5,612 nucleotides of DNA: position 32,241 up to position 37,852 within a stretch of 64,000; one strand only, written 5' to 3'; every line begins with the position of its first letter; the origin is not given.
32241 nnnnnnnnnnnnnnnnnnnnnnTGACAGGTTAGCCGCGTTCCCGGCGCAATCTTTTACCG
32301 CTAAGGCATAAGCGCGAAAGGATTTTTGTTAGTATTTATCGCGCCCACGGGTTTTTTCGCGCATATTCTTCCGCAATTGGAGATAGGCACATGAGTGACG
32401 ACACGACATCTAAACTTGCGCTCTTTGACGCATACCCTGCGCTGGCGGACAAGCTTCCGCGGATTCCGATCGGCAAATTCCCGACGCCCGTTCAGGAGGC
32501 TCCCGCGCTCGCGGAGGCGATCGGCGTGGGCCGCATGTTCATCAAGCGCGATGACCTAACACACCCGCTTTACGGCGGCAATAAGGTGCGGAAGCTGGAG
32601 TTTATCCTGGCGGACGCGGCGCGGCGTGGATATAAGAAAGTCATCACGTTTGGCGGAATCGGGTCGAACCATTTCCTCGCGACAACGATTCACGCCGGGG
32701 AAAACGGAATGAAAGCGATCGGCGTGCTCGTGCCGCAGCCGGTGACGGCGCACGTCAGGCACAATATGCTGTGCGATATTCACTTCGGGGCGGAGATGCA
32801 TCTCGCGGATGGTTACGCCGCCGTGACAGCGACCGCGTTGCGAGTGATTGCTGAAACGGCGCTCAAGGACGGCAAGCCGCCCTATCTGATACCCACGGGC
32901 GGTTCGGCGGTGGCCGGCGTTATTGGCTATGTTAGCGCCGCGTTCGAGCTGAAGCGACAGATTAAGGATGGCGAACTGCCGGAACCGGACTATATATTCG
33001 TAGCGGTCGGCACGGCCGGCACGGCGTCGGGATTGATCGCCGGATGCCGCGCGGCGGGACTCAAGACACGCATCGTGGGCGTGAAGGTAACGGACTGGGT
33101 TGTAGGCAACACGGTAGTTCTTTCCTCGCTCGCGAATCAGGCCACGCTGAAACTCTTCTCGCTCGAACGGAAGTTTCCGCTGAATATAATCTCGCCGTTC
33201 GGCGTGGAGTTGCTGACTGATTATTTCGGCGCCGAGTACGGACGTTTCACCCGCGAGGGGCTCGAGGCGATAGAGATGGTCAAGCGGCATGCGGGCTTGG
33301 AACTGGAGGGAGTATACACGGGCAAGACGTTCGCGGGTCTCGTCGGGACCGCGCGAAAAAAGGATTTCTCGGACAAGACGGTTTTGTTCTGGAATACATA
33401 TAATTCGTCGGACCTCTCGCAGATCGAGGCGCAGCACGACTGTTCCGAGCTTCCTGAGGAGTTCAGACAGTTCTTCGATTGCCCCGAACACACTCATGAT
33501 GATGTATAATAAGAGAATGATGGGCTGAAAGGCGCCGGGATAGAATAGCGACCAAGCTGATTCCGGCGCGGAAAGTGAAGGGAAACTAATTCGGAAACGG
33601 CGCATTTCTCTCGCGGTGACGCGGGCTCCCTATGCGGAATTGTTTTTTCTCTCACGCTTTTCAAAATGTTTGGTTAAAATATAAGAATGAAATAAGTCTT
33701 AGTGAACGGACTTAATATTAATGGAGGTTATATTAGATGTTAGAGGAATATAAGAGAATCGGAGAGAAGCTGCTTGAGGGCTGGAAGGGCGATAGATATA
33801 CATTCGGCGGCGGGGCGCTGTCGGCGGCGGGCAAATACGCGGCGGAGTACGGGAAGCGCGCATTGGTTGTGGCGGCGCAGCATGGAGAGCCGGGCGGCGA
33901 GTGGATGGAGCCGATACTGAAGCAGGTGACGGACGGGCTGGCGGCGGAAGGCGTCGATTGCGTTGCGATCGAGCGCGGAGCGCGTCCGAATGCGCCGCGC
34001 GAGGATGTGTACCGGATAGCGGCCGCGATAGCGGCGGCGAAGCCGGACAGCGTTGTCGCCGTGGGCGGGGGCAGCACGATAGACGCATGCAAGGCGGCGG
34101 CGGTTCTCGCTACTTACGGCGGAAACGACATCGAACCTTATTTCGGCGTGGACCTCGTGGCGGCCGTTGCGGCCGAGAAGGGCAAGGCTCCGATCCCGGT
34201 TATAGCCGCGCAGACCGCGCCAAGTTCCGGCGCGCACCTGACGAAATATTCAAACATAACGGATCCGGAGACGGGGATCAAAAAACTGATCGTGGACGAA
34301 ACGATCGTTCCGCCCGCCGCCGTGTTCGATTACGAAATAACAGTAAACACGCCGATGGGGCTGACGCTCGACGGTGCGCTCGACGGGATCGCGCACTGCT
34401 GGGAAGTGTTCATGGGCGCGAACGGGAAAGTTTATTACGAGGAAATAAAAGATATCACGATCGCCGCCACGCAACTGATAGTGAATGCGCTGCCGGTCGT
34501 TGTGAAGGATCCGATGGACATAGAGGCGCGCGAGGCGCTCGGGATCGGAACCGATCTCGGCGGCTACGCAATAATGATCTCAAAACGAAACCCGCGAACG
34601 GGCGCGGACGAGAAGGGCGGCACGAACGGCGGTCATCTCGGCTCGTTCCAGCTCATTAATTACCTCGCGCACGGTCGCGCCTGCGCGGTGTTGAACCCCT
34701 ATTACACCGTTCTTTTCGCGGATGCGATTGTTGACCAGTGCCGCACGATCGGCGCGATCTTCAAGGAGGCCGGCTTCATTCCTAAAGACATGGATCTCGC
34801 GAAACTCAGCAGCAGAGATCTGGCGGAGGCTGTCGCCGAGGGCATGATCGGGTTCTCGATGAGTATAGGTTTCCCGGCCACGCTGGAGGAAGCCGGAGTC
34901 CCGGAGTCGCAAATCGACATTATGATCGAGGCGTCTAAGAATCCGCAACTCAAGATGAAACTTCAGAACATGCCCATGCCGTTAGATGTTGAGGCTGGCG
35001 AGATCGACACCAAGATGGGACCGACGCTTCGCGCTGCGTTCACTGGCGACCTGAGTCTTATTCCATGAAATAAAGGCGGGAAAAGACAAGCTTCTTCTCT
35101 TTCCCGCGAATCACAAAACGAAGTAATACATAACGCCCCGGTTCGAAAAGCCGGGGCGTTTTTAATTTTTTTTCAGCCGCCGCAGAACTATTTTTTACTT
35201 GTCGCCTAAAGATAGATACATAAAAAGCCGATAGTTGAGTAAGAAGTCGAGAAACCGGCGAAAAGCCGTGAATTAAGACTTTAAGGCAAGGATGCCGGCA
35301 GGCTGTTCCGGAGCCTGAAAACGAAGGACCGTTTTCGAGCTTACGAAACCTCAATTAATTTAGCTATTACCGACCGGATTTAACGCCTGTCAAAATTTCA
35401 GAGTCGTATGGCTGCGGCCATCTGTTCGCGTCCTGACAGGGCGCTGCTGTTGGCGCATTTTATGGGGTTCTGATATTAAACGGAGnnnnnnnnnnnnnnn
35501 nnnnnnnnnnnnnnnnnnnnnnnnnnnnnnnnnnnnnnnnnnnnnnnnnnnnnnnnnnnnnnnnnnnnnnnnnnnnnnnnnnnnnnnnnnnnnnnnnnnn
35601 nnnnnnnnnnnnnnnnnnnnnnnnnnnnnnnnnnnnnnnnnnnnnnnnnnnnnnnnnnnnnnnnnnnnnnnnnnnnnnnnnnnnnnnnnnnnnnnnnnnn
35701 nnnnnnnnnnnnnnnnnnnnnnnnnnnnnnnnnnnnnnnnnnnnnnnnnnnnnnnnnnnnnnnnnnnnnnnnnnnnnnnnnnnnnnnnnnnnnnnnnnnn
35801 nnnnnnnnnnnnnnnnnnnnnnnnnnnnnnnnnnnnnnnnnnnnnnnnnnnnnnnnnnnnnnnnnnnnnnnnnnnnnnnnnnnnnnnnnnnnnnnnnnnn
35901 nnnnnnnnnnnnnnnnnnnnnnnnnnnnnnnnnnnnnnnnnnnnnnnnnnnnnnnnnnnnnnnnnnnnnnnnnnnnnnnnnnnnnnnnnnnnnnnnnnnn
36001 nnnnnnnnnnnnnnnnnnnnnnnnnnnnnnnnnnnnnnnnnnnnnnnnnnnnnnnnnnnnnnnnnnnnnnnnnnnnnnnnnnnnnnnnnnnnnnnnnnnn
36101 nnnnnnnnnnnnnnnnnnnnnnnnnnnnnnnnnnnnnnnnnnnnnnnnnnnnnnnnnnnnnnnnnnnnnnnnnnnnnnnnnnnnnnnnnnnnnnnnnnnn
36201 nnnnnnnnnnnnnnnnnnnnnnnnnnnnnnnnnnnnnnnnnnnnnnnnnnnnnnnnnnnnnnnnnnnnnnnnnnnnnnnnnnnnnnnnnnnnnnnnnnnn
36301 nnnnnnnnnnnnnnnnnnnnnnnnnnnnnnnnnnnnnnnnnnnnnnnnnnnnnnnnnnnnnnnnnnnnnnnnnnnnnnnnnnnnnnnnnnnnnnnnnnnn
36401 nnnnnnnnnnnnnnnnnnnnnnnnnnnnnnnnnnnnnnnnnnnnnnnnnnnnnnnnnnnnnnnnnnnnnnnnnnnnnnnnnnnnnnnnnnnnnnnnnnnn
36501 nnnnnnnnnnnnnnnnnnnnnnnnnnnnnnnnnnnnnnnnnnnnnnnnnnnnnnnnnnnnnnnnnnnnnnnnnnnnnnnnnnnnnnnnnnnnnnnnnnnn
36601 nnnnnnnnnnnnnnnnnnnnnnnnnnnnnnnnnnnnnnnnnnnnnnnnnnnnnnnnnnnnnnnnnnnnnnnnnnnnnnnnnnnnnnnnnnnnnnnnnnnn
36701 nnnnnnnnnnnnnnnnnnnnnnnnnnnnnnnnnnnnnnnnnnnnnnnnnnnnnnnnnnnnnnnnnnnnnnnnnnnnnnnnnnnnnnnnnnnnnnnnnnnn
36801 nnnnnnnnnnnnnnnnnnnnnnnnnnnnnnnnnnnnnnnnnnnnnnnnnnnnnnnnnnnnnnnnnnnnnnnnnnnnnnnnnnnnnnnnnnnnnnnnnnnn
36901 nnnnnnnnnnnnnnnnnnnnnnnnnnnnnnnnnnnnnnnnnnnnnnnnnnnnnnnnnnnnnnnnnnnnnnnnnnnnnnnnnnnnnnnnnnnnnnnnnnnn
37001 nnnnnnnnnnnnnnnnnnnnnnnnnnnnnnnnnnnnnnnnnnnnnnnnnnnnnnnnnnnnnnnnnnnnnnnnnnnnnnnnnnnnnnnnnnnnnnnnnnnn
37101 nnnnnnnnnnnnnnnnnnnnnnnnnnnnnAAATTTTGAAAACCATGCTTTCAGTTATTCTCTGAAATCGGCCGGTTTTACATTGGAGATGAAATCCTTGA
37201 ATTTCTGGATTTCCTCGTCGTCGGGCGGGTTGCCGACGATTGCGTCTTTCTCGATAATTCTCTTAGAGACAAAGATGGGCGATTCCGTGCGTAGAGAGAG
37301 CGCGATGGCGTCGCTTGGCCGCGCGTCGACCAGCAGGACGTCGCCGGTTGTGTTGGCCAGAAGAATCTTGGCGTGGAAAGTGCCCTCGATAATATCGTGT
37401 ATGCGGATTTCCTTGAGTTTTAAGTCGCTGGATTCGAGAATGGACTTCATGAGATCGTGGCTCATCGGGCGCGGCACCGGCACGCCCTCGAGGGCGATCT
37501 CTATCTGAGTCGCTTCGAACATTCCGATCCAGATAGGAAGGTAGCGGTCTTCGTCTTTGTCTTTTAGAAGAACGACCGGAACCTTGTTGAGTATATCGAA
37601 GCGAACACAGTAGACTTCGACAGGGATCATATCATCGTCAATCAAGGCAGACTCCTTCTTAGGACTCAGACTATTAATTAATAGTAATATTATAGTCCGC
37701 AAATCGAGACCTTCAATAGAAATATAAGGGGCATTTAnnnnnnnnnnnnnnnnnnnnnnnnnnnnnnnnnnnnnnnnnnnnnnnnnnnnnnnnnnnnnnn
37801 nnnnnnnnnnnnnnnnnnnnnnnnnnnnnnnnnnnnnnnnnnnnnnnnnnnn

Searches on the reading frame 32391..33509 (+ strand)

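Call 24: search_protein_families(library=pfam, proteins=[window:32391-33509:+], max_evalue=0.00001)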
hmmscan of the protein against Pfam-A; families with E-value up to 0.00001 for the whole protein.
window:32391-33509:+ (372 aa): 1 family
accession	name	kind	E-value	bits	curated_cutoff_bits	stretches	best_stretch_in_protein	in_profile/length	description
PF00291.31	PALP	-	8.8e-36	124.2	35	1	29-335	5-293/295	Pyridoxal-phosphate dependent enzyme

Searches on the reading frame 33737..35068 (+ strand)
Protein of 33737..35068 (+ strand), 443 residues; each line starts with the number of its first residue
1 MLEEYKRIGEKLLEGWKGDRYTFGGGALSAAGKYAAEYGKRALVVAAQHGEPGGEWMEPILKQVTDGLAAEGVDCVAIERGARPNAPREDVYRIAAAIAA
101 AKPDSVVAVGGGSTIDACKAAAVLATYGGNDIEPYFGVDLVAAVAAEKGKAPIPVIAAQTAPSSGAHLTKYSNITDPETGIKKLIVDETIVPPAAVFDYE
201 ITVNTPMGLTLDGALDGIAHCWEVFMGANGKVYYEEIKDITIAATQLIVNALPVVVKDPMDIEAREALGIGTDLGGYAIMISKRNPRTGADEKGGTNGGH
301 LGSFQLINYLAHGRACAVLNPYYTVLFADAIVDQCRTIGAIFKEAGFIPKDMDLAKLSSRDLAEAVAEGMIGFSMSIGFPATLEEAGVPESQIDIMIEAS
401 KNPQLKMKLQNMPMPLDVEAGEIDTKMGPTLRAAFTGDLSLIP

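Call 24: search_protein_families(library=pfam, proteins=[window:33737-35068:+], max_evalue=0.00001)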
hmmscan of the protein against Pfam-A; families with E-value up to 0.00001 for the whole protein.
window:33737-35068:+ (443 aa): 3 families
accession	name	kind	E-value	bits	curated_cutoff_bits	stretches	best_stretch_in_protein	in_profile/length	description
PF00465.25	Fe-ADH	-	1e-33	116.7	31.3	1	20-198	3-167/168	Iron-containing alcohol dehydrogenase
PF13685.12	Fe-ADH_2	-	4.4e-10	40.2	28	1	23-124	2-96/149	Iron-containing alcohol dehydrogenase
PF25137.1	ADH_Fe_C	-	7e-09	36.1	27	1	211-400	2-168/194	Fe-containing alcohol dehydrogenase family, C-terminal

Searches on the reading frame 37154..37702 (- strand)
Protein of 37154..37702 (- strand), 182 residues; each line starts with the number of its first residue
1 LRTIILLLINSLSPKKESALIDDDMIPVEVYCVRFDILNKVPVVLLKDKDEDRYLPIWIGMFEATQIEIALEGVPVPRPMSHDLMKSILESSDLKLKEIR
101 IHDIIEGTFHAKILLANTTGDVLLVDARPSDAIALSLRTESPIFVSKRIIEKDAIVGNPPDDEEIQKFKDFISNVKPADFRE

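Call 24: search_protein_families(library=pfam, proteins=[window:37154-37702:-], max_evalue=0.00001)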
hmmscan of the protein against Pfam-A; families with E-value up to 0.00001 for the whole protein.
window:37154-37702:- (182 aa): 1 family
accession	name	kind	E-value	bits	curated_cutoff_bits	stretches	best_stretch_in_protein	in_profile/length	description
PF02577.19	BFN_dom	-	9.9e-39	132.1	27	1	44-155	1-109/112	Bifunctional nuclease domain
